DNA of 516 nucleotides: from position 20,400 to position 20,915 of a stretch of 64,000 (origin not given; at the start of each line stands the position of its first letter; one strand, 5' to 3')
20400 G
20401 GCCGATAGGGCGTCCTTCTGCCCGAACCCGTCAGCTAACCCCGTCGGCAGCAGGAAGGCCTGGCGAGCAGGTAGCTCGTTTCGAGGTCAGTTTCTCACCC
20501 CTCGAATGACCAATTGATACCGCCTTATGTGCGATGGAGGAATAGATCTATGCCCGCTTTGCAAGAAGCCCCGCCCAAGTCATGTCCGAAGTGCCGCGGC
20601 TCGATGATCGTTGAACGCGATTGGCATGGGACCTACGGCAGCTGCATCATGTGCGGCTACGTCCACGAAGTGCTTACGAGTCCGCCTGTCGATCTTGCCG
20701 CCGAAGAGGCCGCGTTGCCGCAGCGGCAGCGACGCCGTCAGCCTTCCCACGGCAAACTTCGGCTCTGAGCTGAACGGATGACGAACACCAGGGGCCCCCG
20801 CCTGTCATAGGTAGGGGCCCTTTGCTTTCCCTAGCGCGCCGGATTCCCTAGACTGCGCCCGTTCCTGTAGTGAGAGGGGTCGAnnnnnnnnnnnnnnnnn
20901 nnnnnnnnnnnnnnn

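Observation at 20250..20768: c-di-AMP (ydaO-class) riboswitch controlling an uncharacterised zinc-ribbon mini-protein next to the flagellar regulon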

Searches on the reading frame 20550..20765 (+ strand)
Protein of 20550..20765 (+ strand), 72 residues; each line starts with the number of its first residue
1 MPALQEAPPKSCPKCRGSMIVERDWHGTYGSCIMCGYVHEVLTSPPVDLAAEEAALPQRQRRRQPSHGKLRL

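Call 9: search_protein_families(library=pfam, proteins=[window:20550-20765:+], max_evalue=0.1)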
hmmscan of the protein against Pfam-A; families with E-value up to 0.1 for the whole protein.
window:20550-20765:+ (72 aa): 8 families
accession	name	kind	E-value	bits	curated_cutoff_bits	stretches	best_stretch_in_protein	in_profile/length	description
PF08271.17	Zn_Ribbon_TF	-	0.00013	21.9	29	1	12-40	3-30/43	TFIIB zinc-binding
PF21349.2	RUBY_RBDX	-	0.00043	20.1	26.5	0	32-41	3-12/30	Rubrerythrin, rubredoxin-like domain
PF02150.21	Zn_ribbon_RPB9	-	0.0024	18.2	25.2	1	12-40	4-32/36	RNA polymerases M/15 Kd subunit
PF01396.24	Zn_ribbon_Top1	-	0.0071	16.5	32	1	11-33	3-25/39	Topoisomerase DNA binding C4 zinc finger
PF14354.12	Lar_restr_allev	-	0.01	16.5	28.6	1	10-42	4-38/58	Restriction alleviation protein Lar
PF08792.16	A2L_zn_ribbon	-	0.024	14.8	22.9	1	10-40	4-32/33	A2L zinc ribbon domain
PF09723.15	Zn_ribbon_8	-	0.032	14.7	34.4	0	6-17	23-34/41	Zinc ribbon domain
PF24042.1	DUF7351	-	0.077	13.2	31.2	1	10-62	2-55/177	Domain of unknown function (DUF7351)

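Call 10: search_protein_families(library=ncbifam, proteins=[window:20550-20765:+], max_evalue=0.1)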
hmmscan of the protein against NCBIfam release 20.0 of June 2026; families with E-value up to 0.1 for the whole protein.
window:20550-20765:+ (72 aa): 7 families
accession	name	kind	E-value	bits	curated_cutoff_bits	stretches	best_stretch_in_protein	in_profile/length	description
TIGR02605.1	CxxC_CxxC_SSSS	subfamily_domain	0.014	15.4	31.3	0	4-17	21-34/52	FmdB family zinc ribbon protein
NF052237.1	biotin_BsaP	equivalog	0.017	15.1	39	1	7-36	24-53/53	biotin synthase auxiliary protein BsaP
NF047723.1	TransFacS4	equivalog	0.021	15.3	120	1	10-40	2-28/90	transcription factor S4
NF009053.0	PRK12387.1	subfamily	0.048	13.4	204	0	22-52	65-95/180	formate hydrogenlyase complex iron-sulfur subunit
TIGR01384.1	TFS_arch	equivalog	0.052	14.2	64.75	1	11-41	2-28/101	transcription factor S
NF033497.1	rubre_like_arch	subfamily_domain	0.065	13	32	0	8-19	15-26/34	rubrerythrin-like domain-containing protein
NF041197.2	CxxC_Se_CxxC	equivalog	0.068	13.3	40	1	12-39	1-28/53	dual CXXC motif small (seleno)protein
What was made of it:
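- On Known c-di-AMP riboswitch regulon (K+/Na+/osmolyte transporters, amino-acid permeases, cell-wall hydrolases): The mini-protein has no transporter or hydrolase domain (calls 9, 10).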

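Call 11: find_homologous_proteins(query=window:20550-20765:+, max_evalue=0.01)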
Query window:20550-20765:+ (72 aa): 120 proteins with E <= 0.01 among 120 candidates.
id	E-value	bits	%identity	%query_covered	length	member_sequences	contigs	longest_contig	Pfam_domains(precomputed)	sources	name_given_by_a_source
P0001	5.5e-43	162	97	100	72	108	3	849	-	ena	-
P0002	8.3e-41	155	93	100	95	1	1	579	-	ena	-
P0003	9.7e-41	154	94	100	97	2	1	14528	-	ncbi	-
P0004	1.2e-40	154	93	100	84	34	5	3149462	-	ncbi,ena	-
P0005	2.2e-40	153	96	100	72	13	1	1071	-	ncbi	-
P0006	9.5e-38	145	86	100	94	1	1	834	-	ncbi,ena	-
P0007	2.5e-36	140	88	100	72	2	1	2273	-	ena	-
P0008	3.1e-36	140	85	100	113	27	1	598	-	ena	-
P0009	2.1e-34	134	100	83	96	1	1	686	-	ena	-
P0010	3.0e-34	134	83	100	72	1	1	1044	-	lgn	-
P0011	4.6e-34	133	79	100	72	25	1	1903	-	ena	-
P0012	1.3e-33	132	85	94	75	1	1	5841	-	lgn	-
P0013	3.2e-32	127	79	100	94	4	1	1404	-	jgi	-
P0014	1.6e-31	125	81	100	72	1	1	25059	-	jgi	jgi:hypothetical protein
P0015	4.2e-31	124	100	76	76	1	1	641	-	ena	-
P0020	7.5e-28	114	73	93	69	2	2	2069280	-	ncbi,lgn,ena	-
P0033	4.6e-24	101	66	94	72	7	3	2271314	-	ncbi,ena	-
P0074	2.2e-20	90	54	96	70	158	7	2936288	PF08271.18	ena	-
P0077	6.7e-20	88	64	89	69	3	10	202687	-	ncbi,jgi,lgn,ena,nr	ncbi:hypothetical protein HRbin25_00389 [bacterium HR25]|nr:hypothetical protein HRbin25_00389 [bact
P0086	2.7e-18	83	57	96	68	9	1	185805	-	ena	-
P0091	3.6e-17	80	69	75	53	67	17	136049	-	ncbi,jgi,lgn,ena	jgi:hypothetical protein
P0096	3.7e-16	76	54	90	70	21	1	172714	PF08271.18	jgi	jgi:ribosomal protein S27AE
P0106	6.5e-14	69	59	75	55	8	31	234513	-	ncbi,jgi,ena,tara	jgi:hypothetical protein|tara:strand:+ start:370 stop:537 length:168 start_codon:yes stop_codon:yes 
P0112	6.8e-13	66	57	75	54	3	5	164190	-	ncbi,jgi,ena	ncbi:MAG: hypothetical protein WCL53_09225 [Chloroflexota bacterium]|jgi:hypothetical protein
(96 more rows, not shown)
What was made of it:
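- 20550..20768 (+): Gene for the 72-aa zinc-ribbon mini-protein: C12-x2-C15-N16-C32-x2-C35, an acidic linker, and the invariant C-terminal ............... 120 homologues found (call 11).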

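Call 13: find_related_loci(query=A1, collection=genome_contigs, flank=3000)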
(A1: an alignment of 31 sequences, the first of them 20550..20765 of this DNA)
Query A1 (72 aa) in genome_contigs; peptide patterns used: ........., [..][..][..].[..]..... (x = any residue, [..] = any of these).
452 stretches matched a pattern; 428 encode a relative of the query (tblastn E <= 1e-3); the best 80 are kept; 80 distinct loci.
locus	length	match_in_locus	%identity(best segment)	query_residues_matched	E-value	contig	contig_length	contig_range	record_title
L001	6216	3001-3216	100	1-72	5e-47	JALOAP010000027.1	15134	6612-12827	MAG: Dehalococcoidia bacterium isolate SO_2017_LW2 bin 30 scaffold_8608_c1_LW138R_2017, whole genome shotgun sequence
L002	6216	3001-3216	100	1-72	4e-47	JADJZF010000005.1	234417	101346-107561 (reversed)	MAG: Candidatus Amarobacter glycogenicus isolate Lyne_MAXAC.019 tig00010794-10-2344890, whole genome shotgun sequence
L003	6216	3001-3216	99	1-72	7e-47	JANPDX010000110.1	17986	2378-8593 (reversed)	MAG: Dehalococcoidia bacterium isolate VAR_78_metabat_322 VAR_78_k141_3835183, whole genome shotgun sequence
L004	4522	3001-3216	100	1-72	1e-46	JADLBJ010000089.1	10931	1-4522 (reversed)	MAG: Dehalococcoidia bacterium isolate SJ161 c_000000988827, whole genome shotgun sequence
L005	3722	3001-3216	100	1-72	8e-47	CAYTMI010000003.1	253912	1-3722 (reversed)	MAG TPA_asm: uncultured Anaerolineaceae bacterium isolate SRP302447_co3_779 genome assembly, contig: NODE_111_length_253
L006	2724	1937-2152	100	1-72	1e-46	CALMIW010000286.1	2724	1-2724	MAG TPA_asm: uncultured Dehalococcoidia bacterium isolate SRR2107213_bin.4_CONCOCT_v1.1_MAG genome assembly, contig: ERZ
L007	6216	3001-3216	100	1-72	8e-47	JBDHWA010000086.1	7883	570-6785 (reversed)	MAG: Dehalococcoidia bacterium isolate AS-MESO-OLR.347 NODE_33737_length_7883_cov_19.950807, whole genome shotgun sequen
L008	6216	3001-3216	100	1-72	3e-46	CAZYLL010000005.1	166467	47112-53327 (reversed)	MAG TPA_asm: uncultured Anaerolineaceae bacterium isolate binchicken_co274_94 genome assembly, contig: NODE_144_length_1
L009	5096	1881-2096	100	1-72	3e-46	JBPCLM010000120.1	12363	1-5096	MAG: Tepidiformaceae bacterium isolate TH_ant_mag_78 S1Ck127_7289554_flag_1_multi_9.0000_len_12363, whole genome shotgun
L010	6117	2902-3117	100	1-72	2e-46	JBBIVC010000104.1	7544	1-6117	MAG: Thermoflexus sp. isolate PBS170224_bin_68 NODE_3510_length_7544_cov_4.275204, whole genome shotgun sequence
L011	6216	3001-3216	100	1-72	2e-46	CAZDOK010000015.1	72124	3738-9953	MAG TPA_asm: uncultured Anaerolineaceae bacterium isolate SRP193661_co1_145 genome assembly, contig: NODE_423_length_721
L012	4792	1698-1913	100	1-72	3e-46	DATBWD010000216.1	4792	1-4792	MAG TPA_asm: Tepidiformaceae bacterium isolate SMAG_U7532 k141_843416, whole genome shotgun sequence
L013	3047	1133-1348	100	1-72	2e-46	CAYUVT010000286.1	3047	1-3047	MAG TPA_asm: uncultured Anaerolineaceae bacterium isolate SRP329715_co1_414 genome assembly, contig: NODE_53590_length_3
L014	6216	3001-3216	100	1-72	2e-46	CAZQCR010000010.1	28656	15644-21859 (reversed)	MAG TPA_asm: uncultured Anaerolineaceae bacterium isolate binchicken_co186_66 genome assembly, contig: NODE_1775_length_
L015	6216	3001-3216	100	1-72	2e-46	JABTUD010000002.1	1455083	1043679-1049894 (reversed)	MAG: Thermoflexaceae bacterium isolate H3_CFX4 seq002, whole genome shotgun sequence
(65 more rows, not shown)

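Call 19: find_encoding_contigs(protein=P0074, flank=4000, max_places=2)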
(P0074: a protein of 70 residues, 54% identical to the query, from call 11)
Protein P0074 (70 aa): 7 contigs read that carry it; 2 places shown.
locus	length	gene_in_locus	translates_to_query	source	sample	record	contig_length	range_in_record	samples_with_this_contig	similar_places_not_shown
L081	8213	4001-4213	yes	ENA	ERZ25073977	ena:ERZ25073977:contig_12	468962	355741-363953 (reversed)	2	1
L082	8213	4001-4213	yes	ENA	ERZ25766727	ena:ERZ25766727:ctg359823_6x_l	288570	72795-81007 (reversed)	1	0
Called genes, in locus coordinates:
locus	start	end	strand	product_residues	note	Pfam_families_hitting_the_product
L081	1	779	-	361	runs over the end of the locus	PF01032:FecCD, PF00950:ABC-3 (weak)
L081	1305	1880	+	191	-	PF13302:Acetyltransf_3, PF13420:Acetyltransf_4, PF00583:Acetyltransf_1, PF13523:Acetyltransf_8 (weak)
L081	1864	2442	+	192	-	PF13302:Acetyltransf_3, PF13420:Acetyltransf_4, PF00583:Acetyltransf_1, PF13523:Acetyltransf_8 (weak)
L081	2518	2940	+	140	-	PF02537:CRCB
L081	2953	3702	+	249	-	PF13489:Methyltransf_23 (weak), PF08241:Methyltransf_11, PF08242:Methyltransf_12 (weak), PF13649:Methyltransf_25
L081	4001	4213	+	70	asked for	PF08271:Zn_Ribbon_TF (faint)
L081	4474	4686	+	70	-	-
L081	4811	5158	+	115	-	PF00072:Response_reg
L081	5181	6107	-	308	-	PF01527:HTH_Tnp_1 (weak), PF13011:LZ_Tnp_IS481 (weak), PF13384:HTH_23, PF13518:HTH_28, PF13551:HTH_29 (weak), PF13565:HTH_32, PF00665:rve, PF13683:rve_3, +1 more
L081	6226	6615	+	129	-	PF00196:GerE, PF08281:Sigma70_r4_2 (weak)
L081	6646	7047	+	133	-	PF00072:Response_reg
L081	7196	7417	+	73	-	PF06289:FlbD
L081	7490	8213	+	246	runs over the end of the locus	PF01618:MotA_ExbB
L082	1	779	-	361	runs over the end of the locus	PF01032:FecCD, PF00950:ABC-3 (weak)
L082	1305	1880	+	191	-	PF13302:Acetyltransf_3, PF13420:Acetyltransf_4, PF00583:Acetyltransf_1, PF13523:Acetyltransf_8 (weak)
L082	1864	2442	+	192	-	PF13302:Acetyltransf_3, PF13420:Acetyltransf_4, PF00583:Acetyltransf_1, PF13523:Acetyltransf_8 (weak)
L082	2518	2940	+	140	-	PF02537:CRCB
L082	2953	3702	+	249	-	PF13489:Methyltransf_23 (weak), PF08241:Methyltransf_11, PF08242:Methyltransf_12 (weak), PF13649:Methyltransf_25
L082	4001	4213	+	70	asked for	PF08271:Zn_Ribbon_TF (faint)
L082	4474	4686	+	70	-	-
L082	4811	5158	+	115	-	PF00072:Response_reg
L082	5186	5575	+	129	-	PF00196:GerE, PF08281:Sigma70_r4_2 (weak)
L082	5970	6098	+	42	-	-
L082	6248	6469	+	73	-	PF06289:FlbD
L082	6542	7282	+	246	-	PF01618:MotA_ExbB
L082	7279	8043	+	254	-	PF13677:MotB_plug, PF00691:OmpA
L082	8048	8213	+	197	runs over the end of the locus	PF03748:FliL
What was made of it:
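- It recurs in a distant lineage, L081/L082, where the mini-protein is 54% identical (call 19).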

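Call 20: find_encoding_contigs(protein=P0096, flank=4000, max_places=2)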
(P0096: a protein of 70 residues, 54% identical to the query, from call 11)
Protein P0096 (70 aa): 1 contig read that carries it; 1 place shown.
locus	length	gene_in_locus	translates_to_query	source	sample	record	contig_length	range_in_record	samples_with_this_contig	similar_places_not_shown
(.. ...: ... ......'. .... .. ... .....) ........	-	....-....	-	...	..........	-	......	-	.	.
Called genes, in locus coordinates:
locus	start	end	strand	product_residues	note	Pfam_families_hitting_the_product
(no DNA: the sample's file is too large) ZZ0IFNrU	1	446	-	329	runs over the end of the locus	PF06144:DNA_pol3_delta (weak), PF21694:DNA_pol3_delta_C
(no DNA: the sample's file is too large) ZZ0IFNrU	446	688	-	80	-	-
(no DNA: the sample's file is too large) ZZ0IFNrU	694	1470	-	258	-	PF01996:F420_ligase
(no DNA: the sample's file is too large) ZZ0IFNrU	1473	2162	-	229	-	PF03807:F420_oxidored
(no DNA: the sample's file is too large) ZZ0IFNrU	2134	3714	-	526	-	-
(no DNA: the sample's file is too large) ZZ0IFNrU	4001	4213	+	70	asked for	PF08271:Zn_Ribbon_TF (weak)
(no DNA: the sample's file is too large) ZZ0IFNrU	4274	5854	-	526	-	PF00682:HMGL-like, PF22617:HCS_D2, PF08502:LeuA_dimer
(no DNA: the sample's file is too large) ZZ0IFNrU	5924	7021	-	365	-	PF00180:Iso_dh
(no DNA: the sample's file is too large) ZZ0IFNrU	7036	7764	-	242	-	PF01636:APH, PF01163:RIO1 (faint)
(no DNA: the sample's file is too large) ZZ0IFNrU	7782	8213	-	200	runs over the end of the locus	PF00694:Aconitase_C, PF27512:LeuD (weak), PF27434:LeuD_C (faint)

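Call 21: find_encoding_contigs(protein=P0077, flank=4000, max_places=2)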
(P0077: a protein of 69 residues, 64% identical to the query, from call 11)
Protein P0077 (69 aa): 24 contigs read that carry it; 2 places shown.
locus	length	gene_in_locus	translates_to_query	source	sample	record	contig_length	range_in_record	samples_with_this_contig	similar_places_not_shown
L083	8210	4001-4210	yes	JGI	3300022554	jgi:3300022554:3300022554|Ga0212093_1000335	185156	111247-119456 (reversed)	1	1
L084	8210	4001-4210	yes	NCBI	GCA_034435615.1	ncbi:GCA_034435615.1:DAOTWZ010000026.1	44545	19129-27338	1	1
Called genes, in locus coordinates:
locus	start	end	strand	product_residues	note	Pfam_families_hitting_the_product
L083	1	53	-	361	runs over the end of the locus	PF21320:WHD_Rv2258c, PF13489:Methyltransf_23, PF05175:MTS, PF06325:PrmA, PF13847:Methyltransf_31, PF08241:Methyltransf_11, PF08242:Methyltransf_12, PF13649:Methyltransf_25, +2 more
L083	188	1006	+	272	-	PF25145:NfeD1b_N (weak), PF01343:Peptidase_S49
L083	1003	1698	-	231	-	PF01694:Rhomboid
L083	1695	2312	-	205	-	PF00300:His_Phos_1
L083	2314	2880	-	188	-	PF01923:Cob_adeno_trans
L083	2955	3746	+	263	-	PF00106:adh_short, PF08659:KR, PF23441:SDR, PF13561:adh_short_C2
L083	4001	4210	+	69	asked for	-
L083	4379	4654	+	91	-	-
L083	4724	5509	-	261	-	PF10370:Rv2993c-like_N, PF01557:FAA_hydrolase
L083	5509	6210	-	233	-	PF02585:PIG-L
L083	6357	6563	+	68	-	PF01381:HTH_3, PF13560:HTH_31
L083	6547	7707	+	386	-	PF11013:DUF2851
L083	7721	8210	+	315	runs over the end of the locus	PF03193:RsgA_GTPase (faint), PF00350:Dynamin_N (faint), PF01926:MMR_HSR1, PF02421:FeoB_N, PF00009:GTP_EFTU (weak), PF07650:KH_2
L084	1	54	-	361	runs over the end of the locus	PF21320:WHD_Rv2258c, PF00891:Methyltransf_2, PF13489:Methyltransf_23, PF05175:MTS, PF13847:Methyltransf_31, PF08241:Methyltransf_11, PF08242:Methyltransf_12, PF13649:Methyltransf_25, +2 more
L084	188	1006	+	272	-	PF25145:NfeD1b_N (weak), PF01343:Peptidase_S49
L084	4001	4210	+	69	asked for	-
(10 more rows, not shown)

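Call 22: find_encoding_contigs(protein=P0033, flank=4000, max_places=2)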
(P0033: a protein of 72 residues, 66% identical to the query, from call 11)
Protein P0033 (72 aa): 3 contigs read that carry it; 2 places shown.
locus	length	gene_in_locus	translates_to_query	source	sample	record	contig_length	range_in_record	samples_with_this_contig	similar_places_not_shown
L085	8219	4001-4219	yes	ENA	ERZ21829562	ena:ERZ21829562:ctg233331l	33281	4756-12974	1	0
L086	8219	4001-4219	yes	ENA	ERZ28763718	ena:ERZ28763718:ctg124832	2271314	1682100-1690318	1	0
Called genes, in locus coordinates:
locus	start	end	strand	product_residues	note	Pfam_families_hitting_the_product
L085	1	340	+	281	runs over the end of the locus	-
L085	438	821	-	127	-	PF04456:DUF503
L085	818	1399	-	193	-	PF04079:SMC_ScpB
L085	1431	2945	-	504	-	PF13365:Trypsin_2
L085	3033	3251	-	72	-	-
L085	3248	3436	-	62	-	-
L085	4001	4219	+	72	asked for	-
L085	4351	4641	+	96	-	PF03992:ABM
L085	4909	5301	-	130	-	-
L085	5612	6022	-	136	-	-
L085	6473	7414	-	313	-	-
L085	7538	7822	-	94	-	-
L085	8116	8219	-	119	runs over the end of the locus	-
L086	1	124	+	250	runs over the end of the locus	PF12844:HTH_19, PF13413:HTH_25, PF03793:PASTA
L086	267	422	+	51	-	-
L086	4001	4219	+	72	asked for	-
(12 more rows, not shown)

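Call 23: find_encoding_contigs(protein=P0106, flank=4000, max_places=3)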
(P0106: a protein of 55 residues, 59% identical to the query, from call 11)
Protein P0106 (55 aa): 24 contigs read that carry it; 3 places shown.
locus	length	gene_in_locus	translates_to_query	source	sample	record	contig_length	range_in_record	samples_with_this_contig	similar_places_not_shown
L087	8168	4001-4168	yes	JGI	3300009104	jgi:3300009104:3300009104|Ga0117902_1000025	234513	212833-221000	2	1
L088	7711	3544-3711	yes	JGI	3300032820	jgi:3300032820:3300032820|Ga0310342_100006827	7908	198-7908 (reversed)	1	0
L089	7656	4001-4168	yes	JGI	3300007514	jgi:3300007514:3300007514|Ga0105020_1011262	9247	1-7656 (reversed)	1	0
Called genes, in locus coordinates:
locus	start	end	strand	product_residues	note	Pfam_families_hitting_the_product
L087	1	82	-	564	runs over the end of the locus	-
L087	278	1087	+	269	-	PF00378:ECH_1, PF16113:ECH_2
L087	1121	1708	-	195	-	PF02283:CobU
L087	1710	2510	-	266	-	PF02654:CobS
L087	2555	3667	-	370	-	PF02277:DBI_PRT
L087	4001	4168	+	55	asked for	-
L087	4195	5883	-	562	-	PF00682:HMGL-like, PF22617:HCS_D2, PF08502:LeuA_dimer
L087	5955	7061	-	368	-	PF00180:Iso_dh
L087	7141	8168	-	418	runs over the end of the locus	PF07690:MFS_1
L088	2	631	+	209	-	?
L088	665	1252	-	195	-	PF02283:CobU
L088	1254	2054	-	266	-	PF02654:CobS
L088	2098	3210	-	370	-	PF02277:DBI_PRT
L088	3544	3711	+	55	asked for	-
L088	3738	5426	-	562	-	PF00682:HMGL-like, PF22617:HCS_D2, PF08502:LeuA_dimer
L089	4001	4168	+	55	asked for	-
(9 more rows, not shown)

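Call 24: find_encoding_contigs(protein=P0112, flank=4000, max_places=2)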
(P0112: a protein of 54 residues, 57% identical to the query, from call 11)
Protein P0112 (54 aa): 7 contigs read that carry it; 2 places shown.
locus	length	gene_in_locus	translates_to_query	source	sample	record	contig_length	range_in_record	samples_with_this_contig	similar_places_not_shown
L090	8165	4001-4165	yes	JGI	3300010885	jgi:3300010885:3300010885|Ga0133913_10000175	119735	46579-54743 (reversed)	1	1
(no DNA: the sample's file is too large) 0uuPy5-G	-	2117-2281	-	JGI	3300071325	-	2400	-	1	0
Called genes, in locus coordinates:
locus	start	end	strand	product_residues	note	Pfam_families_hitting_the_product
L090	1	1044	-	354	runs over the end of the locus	PF01032:FecCD, PF00950:ABC-3 (faint)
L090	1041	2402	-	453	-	PF01656:CbiA, PF13500:AAA_26, PF07685:GATase_3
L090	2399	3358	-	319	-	PF01497:Peripla_BP_2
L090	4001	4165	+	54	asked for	-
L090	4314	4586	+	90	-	-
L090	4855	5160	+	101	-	PF02518:HATPase_c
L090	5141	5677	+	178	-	PF00595:PDZ, PF13180:PDZ_2, PF17820:PDZ_6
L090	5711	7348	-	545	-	PF00682:HMGL-like, PF22617:HCS_D2, PF08502:LeuA_dimer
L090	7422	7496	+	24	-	-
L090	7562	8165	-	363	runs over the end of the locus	PF00180:Iso_dh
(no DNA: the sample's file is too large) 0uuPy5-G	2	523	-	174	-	?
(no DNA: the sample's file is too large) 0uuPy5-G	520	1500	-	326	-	PF01497:Peripla_BP_2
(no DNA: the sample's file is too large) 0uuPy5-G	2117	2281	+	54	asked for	-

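Call 25: find_encoding_contigs(protein=P0086, flank=4000, max_places=2)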
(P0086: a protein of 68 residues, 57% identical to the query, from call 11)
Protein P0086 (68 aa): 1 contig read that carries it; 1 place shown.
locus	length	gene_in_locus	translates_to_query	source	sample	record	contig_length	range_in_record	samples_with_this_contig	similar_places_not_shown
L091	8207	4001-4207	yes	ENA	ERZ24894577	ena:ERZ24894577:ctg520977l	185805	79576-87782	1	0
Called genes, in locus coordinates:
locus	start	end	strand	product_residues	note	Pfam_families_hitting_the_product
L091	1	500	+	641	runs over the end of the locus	PF03717:PBP_dimer, PF00905:Transpeptidase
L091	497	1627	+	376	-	PF01098:FTSW_RODA_SPOVE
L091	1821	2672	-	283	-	-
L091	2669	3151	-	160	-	PF06271:RDD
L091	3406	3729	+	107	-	-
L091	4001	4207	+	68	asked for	-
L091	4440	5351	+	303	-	PF03446:NAD_binding_2, PF03807:F420_oxidored (weak), PF14833:NAD_binding_11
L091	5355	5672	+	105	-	-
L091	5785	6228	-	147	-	PF10604:Polyketide_cyc2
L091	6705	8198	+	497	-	PF00909:Ammonium_transp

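Call 26: find_encoding_contigs(protein=P0091, flank=4000, max_places=3)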
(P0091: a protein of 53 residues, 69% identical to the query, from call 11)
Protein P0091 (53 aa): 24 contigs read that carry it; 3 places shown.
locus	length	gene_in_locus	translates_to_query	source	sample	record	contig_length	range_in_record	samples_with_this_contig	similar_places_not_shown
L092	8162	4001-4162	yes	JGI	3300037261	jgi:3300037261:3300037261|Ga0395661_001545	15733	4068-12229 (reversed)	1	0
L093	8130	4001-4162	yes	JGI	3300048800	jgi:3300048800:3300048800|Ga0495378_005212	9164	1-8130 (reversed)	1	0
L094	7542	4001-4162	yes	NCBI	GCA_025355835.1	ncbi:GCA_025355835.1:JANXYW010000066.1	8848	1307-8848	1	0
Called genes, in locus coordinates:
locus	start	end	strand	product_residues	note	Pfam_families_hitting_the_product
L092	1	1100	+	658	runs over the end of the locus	PF00884:Sulfatase (faint), PF01663:Phosphodiest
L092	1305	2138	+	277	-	PF01261:AP_endonuc_2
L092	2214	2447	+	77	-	PF03992:ABM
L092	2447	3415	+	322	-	PF01408:GFO_IDH_MocA, PF22725:GFO_IDH_MocA_C3, PF02894:GFO_IDH_MocA_C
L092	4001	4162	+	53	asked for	-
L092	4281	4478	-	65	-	-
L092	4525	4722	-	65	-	PF03966:Trm112p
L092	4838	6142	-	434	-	PF13439:Glyco_transf_4, PF13579:Glyco_trans_4_4, PF20706:GT4-conflict, PF00534:Glycos_transf_1, PF13692:Glyco_trans_1_4, PF13524:Glyco_trans_1_2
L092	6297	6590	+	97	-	PF01250:Ribosomal_S6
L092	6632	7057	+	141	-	PF00436:SSB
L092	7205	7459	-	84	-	-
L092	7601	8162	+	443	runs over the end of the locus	PF13616:Rotamase_3 (weak), PF00639:Rotamase (weak)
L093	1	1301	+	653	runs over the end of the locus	PF00884:Sulfatase (faint), PF01663:Phosphodiest, PF11974:bMG3 (faint)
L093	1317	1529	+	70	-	PF06689:zf-C4_ClpX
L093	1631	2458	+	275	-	PF01261:AP_endonuc_2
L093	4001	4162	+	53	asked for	-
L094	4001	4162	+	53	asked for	-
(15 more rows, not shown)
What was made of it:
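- In L087-089 and L092-094 the next gene is convergent (calls 23, 26).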

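Call 27: find_encoding_contigs(protein=P0020, flank=4000, max_places=2)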
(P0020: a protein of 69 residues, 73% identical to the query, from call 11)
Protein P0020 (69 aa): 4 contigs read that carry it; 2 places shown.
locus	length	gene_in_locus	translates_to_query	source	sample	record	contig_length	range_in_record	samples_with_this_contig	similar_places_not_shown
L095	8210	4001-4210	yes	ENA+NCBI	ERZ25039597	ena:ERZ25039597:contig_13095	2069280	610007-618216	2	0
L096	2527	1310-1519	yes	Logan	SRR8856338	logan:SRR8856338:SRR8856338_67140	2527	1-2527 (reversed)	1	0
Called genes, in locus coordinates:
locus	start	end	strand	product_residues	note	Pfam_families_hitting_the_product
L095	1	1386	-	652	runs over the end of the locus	PF00496:SBP_bac_5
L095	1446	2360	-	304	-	PF00528:BPD_transp_1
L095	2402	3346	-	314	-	PF19300:BPD_transp_1_N, PF00528:BPD_transp_1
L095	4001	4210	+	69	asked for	-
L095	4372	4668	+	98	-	PF03992:ABM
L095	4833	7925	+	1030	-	PF00873:ACR_tran, PF03176:MMPL (weak)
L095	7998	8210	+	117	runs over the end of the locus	PF12840:HTH_20, PF01022:HTH_5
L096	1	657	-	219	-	?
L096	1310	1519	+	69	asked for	-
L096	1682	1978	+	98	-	PF03992:ABM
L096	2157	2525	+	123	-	?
